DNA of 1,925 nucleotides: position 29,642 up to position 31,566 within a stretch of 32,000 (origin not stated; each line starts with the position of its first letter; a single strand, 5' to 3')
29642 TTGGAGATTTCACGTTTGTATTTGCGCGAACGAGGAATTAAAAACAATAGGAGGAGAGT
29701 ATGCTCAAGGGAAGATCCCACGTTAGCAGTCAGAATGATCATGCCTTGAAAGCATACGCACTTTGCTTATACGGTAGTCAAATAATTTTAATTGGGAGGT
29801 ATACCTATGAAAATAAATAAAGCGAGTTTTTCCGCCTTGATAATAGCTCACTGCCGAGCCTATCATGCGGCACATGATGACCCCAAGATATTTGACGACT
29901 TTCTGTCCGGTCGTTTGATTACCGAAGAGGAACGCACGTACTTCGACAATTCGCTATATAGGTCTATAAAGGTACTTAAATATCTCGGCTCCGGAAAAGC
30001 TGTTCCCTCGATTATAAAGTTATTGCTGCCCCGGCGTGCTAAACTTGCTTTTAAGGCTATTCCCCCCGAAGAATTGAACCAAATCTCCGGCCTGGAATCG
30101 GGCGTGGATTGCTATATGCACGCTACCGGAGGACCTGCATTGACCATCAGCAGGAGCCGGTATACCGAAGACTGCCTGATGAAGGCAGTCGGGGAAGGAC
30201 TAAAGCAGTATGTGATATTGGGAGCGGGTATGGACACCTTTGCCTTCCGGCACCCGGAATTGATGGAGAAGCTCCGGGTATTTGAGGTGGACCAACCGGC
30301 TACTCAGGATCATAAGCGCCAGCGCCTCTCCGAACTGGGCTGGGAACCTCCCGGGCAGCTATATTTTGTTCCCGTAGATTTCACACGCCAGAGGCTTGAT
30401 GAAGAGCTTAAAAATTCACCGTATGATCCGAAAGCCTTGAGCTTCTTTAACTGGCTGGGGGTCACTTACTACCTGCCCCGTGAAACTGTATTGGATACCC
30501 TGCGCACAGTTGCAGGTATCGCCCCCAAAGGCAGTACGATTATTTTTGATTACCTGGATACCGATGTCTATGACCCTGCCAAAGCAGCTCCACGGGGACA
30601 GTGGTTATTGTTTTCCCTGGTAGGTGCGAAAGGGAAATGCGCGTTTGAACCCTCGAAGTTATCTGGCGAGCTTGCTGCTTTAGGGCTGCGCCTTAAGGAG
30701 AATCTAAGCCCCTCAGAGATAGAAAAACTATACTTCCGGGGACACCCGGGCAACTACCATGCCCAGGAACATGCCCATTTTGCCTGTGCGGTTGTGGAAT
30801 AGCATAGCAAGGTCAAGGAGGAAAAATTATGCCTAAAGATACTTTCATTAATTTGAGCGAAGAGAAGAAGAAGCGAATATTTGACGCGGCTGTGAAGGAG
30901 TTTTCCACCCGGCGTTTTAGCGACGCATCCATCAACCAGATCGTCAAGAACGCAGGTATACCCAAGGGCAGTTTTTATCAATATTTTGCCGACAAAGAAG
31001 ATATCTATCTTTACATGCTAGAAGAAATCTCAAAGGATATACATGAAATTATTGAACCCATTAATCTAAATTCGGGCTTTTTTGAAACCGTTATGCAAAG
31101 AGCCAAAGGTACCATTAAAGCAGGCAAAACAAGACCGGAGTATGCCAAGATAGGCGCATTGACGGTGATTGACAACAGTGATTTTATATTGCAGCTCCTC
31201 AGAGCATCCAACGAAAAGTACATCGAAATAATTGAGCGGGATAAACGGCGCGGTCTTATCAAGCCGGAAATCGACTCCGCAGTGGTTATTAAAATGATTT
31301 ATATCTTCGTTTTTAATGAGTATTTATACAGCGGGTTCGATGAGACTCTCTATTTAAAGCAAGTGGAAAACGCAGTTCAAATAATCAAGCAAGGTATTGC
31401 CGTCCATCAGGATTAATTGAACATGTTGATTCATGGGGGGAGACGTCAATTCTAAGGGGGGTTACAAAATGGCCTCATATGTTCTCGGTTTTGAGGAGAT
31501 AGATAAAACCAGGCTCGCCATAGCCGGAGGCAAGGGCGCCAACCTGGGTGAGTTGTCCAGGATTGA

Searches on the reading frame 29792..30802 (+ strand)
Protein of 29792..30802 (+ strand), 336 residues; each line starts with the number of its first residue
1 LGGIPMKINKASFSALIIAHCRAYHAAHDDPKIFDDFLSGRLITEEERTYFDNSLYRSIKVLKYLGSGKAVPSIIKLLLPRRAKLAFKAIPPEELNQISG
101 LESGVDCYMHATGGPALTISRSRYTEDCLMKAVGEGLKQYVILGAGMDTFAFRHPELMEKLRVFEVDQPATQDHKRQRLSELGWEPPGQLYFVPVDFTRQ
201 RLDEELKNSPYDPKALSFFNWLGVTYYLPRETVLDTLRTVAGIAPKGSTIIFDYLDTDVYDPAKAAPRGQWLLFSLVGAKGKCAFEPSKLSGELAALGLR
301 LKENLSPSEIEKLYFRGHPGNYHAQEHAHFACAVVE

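Call 13: search_protein_families(library=ncbifam, proteins=[window:29792-30802:+], max_evalue=0.00001)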
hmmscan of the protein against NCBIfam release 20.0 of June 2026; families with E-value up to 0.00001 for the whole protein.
window:29792-30802:+ (336 aa): 1 family
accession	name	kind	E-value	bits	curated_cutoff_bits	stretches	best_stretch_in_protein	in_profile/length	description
TIGR00027.1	mthyl_TIGR00027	subfamily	4.6e-47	160.6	93.55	1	118-316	61-258/259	SAM-dependent methyltransferase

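Call 67: search_protein_families(library=pfam, proteins=[window:29792-30802:+], max_evalue=1)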
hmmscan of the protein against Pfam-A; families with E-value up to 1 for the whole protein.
window:29792-30802:+ (336 aa): 1 family
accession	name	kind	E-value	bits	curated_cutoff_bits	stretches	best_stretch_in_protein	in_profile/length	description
PF04072.20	LCM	-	2.4e-43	148.6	22.3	1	15-241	1-187/187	Leucine carboxyl methyltransferase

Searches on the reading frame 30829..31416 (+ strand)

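Call 13: search_protein_families(library=ncbifam, proteins=[window:30829-31416:+], max_evalue=0.00001)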
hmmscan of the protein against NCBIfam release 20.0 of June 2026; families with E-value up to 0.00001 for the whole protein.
window:30829-31416:+ (195 aa): 14 families
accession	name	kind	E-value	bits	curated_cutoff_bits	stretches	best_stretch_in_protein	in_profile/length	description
NF053878.1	FATransRegFadRBac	equivalog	4.6e-11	42.8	200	1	11-158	2-154/190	fatty acid metabolism transcriptional regulator FadR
NF007949.0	PRK10668.1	equivalog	2.6e-10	40.1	271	1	10-74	9-73/216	multidrug efflux transporter transcriptional repressor AcrR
NF051457.1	acryl_TF_AcuR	equivalog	4.7e-10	39.1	247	1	11-67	16-72/204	acrylate utilization transcriptional regulator AcuR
NF041196.1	ScbR_bind_reg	equivalog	1.7e-09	38.2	150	1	13-81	7-75/191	ScbR family autoregulator-binding transcription factor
NF058643.1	TranRegCurRPseudo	equivalog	1.2e-08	34.8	300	1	12-67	7-62/193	TetR family transcriptional repressor CurR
TIGR03613.1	RutR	equivalog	2.2e-08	34.2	368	1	9-70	5-66/202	pyrimidine utilization regulatory protein R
TIGR03384.1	betaine_BetI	equivalog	3.1e-08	33.5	201.3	1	8-72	4-68/189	choline-binding transcriptional repressor BetI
NF051852.1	efflux_TF_MtrR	exception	3.7e-08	33.4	280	1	13-76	11-74/205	multidrug efflux system transcriptional repressor MtrR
NF011584.0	PRK15008.1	equivalog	3.9e-07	30.1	230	1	12-67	18-73/212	HTH-type transcriptional regulator RutR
NF008402.0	PRK11202.1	equivalog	9.2e-07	28.8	151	1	12-67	11-67/211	HTH-type transcriptional repressor FabR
NF053731.1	TransRegFasRMycb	equivalog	1.6e-06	28.1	330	1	11-70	10-69/199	HTH-type transcriptional activator FasR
TIGR02366.1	DHAK_reg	equivalog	1.9e-06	28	129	1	14-142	5-125/176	dihydroxyacetone kinase transcriptional activator DhaS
TIGR03968.1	mycofact_TetR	equivalog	4.5e-06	26.4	224.9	1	13-64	10-61/190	mycofactocin system transcriptional regulator MftR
NF001978.0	PRK00767.1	equivalog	7.2e-06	25.9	118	1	11-72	8-69/197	transcriptional regulator BetI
